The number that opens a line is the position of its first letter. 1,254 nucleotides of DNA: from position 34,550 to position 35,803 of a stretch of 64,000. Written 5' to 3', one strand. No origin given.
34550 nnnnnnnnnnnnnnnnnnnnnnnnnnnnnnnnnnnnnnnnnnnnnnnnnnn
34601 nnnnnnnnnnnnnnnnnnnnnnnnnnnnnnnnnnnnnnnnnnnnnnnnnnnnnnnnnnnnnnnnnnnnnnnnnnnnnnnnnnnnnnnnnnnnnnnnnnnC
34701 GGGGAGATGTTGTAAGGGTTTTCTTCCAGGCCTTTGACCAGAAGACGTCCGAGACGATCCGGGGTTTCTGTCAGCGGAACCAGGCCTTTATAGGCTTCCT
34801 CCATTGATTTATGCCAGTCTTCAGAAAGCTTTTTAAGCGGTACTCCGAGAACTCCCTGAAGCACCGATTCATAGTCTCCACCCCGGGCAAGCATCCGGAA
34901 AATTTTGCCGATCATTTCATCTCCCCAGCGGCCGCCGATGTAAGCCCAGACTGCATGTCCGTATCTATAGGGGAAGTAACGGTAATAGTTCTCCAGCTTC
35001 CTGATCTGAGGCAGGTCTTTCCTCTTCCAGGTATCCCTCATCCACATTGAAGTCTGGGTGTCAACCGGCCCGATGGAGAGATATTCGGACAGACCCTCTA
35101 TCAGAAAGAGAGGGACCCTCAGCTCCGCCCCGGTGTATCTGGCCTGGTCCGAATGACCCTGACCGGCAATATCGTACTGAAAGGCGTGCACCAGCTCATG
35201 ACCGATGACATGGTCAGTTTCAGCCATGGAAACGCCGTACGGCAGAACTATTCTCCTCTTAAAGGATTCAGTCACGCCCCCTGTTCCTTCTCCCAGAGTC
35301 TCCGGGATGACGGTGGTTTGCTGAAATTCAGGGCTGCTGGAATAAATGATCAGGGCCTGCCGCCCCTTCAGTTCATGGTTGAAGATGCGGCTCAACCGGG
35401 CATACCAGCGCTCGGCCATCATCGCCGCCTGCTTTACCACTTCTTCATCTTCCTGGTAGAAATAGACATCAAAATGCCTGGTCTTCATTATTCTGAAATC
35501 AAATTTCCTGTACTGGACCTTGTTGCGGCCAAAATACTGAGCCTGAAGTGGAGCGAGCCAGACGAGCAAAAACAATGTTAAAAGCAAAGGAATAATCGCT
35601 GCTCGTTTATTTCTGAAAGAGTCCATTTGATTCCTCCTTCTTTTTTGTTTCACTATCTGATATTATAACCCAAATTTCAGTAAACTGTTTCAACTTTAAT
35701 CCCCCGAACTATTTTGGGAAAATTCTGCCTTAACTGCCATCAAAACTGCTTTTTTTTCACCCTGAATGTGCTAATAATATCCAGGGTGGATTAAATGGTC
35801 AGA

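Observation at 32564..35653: Single ORF fusing a Zn-metallopeptidase, a TolB-like PD40 propeller and an Omp85-type outer-membrane barrel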

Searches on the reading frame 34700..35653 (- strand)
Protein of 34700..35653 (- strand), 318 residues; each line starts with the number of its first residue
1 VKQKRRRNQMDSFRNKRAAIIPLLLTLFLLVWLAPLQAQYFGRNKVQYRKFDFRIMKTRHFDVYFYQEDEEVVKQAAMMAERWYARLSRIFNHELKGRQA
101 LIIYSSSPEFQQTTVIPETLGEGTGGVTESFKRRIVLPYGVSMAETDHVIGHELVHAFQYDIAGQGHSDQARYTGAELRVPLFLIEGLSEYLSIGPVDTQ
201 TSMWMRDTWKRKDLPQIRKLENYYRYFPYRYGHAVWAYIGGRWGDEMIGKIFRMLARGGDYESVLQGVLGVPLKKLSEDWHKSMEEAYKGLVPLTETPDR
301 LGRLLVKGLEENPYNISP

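Call 7: search_protein_families(library=pfam, proteins=[window:34700-35653:-], max_evalue=10)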
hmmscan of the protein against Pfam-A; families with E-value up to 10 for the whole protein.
window:34700-35653:- (318 aa): 5 families
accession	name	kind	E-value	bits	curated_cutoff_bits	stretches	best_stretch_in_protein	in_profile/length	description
PF13485.12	Peptidase_MA_2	-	7.1e-08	32.9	32.4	1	87-284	9-199/201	Peptidase MA superfamily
PF19527.4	DUF6055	-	0.0014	18.1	27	1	143-256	125-230/417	Family of unknown function (DUF6055)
PF04450.18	BSP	-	0.0061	16.8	23.8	1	144-206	100-147/207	Peptidase of plants and bacteria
PF20573.4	DUF6782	-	0.12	12.1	27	1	123-162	67-106/241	Putative metallopeptidase family (DUF6782)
PF13699.11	eCIS_core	-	0.14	12.8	22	1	134-161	46-76/79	eCIS core domain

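Call 49: search_solved_structures(query=A3, max_evalue=10, show_alignments=2)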
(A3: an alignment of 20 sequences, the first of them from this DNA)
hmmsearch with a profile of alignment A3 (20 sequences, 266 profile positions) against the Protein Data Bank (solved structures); distinct sequences matched with E-value up to 10: 7.
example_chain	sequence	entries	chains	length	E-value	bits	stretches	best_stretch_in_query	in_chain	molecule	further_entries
44ab_B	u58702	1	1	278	0.3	13.5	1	39-146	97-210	gL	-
5vob_B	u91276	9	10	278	0.3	13.5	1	39-146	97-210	Envelope glycoprotein L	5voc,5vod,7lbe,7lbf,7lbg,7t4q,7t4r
7ram_B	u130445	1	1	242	0.58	12.6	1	42-146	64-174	Envelope glycoprotein L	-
8e1m_C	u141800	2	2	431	0.61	12.5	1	194-258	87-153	Mitochondrial import inner membrane translocase subunit TIM44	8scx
7m30_B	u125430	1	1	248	0.62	12.5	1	42-146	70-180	Envelope glycoprotein L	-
8tco_B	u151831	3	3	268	0.74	12.2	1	42-146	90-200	Envelope glycoprotein L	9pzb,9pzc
9j9b_C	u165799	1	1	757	1.1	11.6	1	194-258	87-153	Mitochondrial import inner membrane translocase subunit TIM44,L-lactate dehydrogenase (cyt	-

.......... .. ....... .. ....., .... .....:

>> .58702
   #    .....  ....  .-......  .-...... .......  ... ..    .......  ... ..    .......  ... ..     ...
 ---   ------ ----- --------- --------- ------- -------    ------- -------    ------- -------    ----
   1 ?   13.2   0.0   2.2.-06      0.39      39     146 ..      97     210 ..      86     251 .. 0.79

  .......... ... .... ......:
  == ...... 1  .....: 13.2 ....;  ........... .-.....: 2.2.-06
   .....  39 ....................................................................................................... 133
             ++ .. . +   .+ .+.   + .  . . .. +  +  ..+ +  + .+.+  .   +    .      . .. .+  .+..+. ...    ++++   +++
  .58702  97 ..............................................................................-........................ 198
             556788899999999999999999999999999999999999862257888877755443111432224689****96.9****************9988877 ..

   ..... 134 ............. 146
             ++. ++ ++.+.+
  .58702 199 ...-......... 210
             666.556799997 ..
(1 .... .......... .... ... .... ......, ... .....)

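Call 55: predict_structure(alignment_id=A3)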
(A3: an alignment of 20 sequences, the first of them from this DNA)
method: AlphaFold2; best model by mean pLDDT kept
length: 266 residues; sequences in the alignment: 20
mean_pLDDT: 71.8   pTM: 0.73
mean pLDDT of the five models: 71.8, 71.7, 66.7, 66.0, 61.6
residues with pLDDT >= 90: 55; 70-90: 123; 50-70: 30; < 50: 58
segments of 3 or more residues with pLDDT < 50: 1-14, 71-100, 134-142, 264-266
pLDDT, mean of each block of 10 residues (from residue 1): 32 62 87 80 92 90 73 41 34 39 62 83 78 48 70 85 71 80 75 82 91 88 85 93 91 71 45
secondary structure, 60 per line:
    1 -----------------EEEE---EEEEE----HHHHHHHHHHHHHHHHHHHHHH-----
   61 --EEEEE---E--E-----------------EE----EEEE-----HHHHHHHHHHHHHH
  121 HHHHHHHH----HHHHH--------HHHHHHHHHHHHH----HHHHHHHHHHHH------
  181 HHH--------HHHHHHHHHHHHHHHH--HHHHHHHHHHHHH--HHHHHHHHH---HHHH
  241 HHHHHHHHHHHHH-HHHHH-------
elements in order: E18-21 E25-29 H34-55 E63-67 E98-101 H107-128 H133-137 H146-158 H163-174 H192-207 H210-222 H225-233 H237-253 H255-259
